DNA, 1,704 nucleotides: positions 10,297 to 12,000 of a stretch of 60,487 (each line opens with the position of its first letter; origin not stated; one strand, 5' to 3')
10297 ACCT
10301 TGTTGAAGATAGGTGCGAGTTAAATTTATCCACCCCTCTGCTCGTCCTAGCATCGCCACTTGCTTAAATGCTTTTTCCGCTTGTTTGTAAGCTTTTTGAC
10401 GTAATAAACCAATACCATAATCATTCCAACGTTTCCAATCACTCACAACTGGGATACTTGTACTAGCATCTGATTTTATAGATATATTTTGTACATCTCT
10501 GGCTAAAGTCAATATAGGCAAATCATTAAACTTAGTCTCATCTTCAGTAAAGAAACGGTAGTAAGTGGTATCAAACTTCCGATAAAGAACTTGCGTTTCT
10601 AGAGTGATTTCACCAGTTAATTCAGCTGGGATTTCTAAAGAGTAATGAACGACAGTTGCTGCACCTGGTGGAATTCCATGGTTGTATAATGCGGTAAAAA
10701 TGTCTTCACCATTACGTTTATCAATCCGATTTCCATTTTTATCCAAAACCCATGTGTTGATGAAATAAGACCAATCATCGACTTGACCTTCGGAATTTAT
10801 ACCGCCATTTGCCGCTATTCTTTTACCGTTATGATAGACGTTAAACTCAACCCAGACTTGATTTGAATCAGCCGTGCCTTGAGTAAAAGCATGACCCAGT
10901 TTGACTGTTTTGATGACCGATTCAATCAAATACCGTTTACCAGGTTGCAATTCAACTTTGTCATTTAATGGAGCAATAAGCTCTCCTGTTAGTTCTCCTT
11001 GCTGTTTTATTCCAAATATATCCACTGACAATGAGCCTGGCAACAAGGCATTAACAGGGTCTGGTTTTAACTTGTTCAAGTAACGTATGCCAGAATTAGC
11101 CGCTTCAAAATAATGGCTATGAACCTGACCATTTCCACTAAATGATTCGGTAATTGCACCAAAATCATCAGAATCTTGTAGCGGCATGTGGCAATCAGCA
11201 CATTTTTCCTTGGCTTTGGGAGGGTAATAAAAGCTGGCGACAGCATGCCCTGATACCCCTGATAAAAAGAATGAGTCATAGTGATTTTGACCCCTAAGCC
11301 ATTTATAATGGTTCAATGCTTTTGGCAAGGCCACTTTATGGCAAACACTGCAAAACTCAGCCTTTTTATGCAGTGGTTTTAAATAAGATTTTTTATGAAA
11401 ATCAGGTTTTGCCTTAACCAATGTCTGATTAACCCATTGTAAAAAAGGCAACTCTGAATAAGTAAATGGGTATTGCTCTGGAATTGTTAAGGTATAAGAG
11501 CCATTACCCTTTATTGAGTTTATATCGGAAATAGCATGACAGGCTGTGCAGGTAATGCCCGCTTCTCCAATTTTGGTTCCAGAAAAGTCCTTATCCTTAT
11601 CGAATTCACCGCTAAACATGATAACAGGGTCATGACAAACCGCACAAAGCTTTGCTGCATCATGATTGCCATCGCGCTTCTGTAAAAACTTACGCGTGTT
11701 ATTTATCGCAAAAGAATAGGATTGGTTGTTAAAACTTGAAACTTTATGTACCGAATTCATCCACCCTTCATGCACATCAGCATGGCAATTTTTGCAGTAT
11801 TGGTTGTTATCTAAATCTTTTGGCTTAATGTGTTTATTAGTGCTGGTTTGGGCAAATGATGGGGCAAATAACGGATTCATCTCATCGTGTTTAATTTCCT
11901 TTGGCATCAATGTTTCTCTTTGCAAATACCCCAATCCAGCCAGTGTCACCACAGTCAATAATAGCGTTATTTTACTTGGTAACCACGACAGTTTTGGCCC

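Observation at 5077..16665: Five-gene translationally coupled operon (CN-hydrolase / TPR-FG-GAP lipoprotein / 5-TM pentahaem cytochrome-TPR / CRTAC1 propeller / MASE1-GGDEF-EAL): candidate uncharacterised envelope redox-signalling system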

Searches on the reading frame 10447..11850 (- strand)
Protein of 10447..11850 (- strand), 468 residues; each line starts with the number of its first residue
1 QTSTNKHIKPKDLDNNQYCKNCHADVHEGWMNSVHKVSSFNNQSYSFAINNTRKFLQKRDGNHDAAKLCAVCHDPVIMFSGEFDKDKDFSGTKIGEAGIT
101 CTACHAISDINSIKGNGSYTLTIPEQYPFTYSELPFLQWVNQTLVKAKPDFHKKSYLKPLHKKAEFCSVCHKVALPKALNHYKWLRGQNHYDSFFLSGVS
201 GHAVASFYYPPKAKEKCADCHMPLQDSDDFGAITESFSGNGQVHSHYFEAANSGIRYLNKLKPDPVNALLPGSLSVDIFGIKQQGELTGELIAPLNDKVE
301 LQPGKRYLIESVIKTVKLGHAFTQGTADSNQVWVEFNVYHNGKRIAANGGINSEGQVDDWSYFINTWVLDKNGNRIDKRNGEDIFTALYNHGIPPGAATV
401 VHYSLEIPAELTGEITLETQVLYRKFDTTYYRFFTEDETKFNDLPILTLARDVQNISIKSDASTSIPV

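Call 70: search_solved_structures(query=A6, max_evalue=10, show_alignments=2)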
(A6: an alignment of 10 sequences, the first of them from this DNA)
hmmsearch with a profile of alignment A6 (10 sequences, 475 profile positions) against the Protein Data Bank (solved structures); distinct sequences matched with E-value up to 10: 34.
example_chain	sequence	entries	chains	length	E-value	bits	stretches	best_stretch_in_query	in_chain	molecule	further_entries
5ze8_A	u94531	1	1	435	1.6e-08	37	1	15-115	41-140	cytochrome c552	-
9wt8_A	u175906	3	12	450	0.01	17.8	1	9-76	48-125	Cytochrome c,Multiheme cytochrome c selenoprotein (MccSep)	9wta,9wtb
9wt9_A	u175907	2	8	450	0.01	17.8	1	9-76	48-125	Cytochrome c,Multiheme cytochrome c selenoprotein mutant (MccSep U325A) | Cytochrome c,Multiheme cytochrome c selenoprotein (MccSep)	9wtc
4rkm_A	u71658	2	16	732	0.14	14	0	11-36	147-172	MccA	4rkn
6n13_B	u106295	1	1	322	0.18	13.7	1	17-77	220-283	E3 ubiquitin-protein ligase parkin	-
4i1h_A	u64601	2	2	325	0.19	13.6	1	17-77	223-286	E3 ubiquitin-protein ligase parkin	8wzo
4bm9_A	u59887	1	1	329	0.19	13.6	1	17-77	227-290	E3 UBIQUITIN-PROTEIN LIGASE PARKIN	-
5c9v_A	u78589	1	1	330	0.2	13.5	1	17-77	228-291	E3 ubiquitin-protein ligase parkin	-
4i1f_A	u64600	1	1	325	0.21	13.5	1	17-77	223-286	E3 ubiquitin-protein ligase parkin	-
6i5b_A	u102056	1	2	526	0.25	13.2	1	14-35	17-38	Uncharacterized protein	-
6hue_A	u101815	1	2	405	0.28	13.1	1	17-77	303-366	E3 ubiquitin-protein ligase parkin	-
5c23_A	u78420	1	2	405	0.28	13.1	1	17-77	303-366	E3 ubiquitin-protein ligase parkin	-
5c1z_A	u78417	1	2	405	0.28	13.1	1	17-77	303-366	E3 ubiquitin-protein ligase parkin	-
5n38_A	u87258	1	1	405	0.28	13.1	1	17-77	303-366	E3 ubiquitin-protein ligase parkin,E3 ubiquitin-protein ligase parkin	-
5n2w_A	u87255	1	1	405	0.28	13.1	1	17-77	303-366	E3 ubiquitin-protein ligase parkin,E3 ubiquitin-protein ligase parkin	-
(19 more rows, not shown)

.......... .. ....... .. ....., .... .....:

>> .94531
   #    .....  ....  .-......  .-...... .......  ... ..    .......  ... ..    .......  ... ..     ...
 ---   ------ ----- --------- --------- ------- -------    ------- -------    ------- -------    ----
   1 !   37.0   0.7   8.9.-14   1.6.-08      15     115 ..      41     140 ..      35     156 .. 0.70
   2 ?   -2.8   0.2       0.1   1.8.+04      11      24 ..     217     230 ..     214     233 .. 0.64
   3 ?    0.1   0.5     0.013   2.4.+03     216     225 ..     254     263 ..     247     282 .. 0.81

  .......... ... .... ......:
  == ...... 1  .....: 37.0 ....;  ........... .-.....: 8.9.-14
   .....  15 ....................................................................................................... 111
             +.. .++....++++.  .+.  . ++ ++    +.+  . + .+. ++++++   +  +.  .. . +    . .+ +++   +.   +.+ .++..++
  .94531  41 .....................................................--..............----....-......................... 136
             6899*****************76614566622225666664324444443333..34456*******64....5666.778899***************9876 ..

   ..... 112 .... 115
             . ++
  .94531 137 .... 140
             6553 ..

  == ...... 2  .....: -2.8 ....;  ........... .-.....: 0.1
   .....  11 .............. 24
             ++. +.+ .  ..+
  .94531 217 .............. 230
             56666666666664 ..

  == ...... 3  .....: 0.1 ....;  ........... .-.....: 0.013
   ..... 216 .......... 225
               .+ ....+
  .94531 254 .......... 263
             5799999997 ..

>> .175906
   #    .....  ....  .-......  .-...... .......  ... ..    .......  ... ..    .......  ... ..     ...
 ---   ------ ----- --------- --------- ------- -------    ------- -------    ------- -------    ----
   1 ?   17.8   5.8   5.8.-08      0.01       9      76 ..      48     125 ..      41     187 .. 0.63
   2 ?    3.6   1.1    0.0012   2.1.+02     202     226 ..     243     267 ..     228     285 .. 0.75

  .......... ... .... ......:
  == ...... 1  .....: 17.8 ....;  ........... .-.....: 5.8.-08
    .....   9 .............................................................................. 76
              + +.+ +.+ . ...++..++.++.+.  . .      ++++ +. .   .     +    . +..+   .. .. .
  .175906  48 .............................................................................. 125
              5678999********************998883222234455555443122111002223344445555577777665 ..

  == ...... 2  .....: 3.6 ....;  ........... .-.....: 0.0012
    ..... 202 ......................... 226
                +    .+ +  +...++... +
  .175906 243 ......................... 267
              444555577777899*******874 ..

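Call 76: search_protein_families(library=pfam, alignment_id=A6, max_evalue=1)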
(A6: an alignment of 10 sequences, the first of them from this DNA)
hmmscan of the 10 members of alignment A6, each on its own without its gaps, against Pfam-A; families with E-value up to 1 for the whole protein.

A. member 1, seq(468 aa): 11 families
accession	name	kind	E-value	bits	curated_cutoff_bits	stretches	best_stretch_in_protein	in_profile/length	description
PF13435.11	Cytochrome_C554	-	1.5e-06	29.5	20.8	1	19-105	2-83/84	Cytochrome c554 and c-prime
PF22113.1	Mtrc-MtrF_II-IV_dom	-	0.00015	21.8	30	1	16-223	6-165/176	Outer membrane cytochrome MtrC/MtrF-like, domains II/IV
PF12773.13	DZR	-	0.00057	20.4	27.3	0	62-111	8-37/45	Double zinc ribbon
PF14522.11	Cytochrome_C7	-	0.00098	19.3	24.8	1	10-105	11-66/67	Cytochrome c7 and related cytochrome c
PF09699.15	Paired_CXXCH_1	-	0.014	15.5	20.6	0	62-75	25-38/41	Doubled CXXCH motif (Paired_CXXCH_1)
PF14537.11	Cytochrom_c3_2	-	0.049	14.5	25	0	16-107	6-66/79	Cytochrome c3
PF22678.1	Cytochrom_c_NrfB-like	-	0.093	13.7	27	1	19-107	1-67/89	Cytochrome c-type protein NrfB-like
PF13442.11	Cytochrome_CBB3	-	0.15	12.9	27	0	59-74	4-19/68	Cytochrome C oxidase, cbb3-type, subunit III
PF24461.1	DUF7576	-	0.24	11.7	27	0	214-248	17-49/60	Family of unknown function (DUF7576)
PF00130.28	C1_1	-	0.29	11.5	26.5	0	64-106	9-36/53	Phorbol esters/diacylglycerol binding domain (C1 domain)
PF03264.19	Cytochrom_NNT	-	0.87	9.7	24.1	0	163-227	35-78/174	NapC/NirT cytochrome c family, N-terminal region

B. families by the number of members that match (of 10 scanned): 19 families
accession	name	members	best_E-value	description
PF13435.11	Cytochrome_C554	10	1.1e-09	Cytochrome c554 and c-prime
PF22113.1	Mtrc-MtrF_II-IV_dom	10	4.1e-08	Outer membrane cytochrome MtrC/MtrF-like, domains II/IV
PF14522.11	Cytochrome_C7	10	6e-06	Cytochrome c7 and related cytochrome c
PF14537.11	Cytochrom_c3_2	10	8.1e-05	Cytochrome c3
PF12773.13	DZR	9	2.1e-05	Double zinc ribbon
PF09699.15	Paired_CXXCH_1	8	0.00057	Doubled CXXCH motif (Paired_CXXCH_1)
PF13442.11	Cytochrome_CBB3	8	0.0011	Cytochrome C oxidase, cbb3-type, subunit III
PF22678.1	Cytochrom_c_NrfB-like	6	0.00013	Cytochrome c-type protein NrfB-like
PF03264.19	Cytochrom_NNT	5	0.00019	NapC/NirT cytochrome c family, N-terminal region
PF00130.28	C1_1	4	0.22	Phorbol esters/diacylglycerol binding domain (C1 domain)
PF02085.21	Cytochrom_CIII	3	0.022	Class III cytochrome C family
PF03150.19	CCP_MauG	3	0.061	Di-haem cytochrome c peroxidase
PF00034.26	Cytochrom_C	2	0.075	Cytochrome c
PF24755.2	SpoVR_C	1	0.023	SpoVR-like C-terminal domain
PF00158.32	Sigma54_activat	1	0.089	Sigma-54 interaction domain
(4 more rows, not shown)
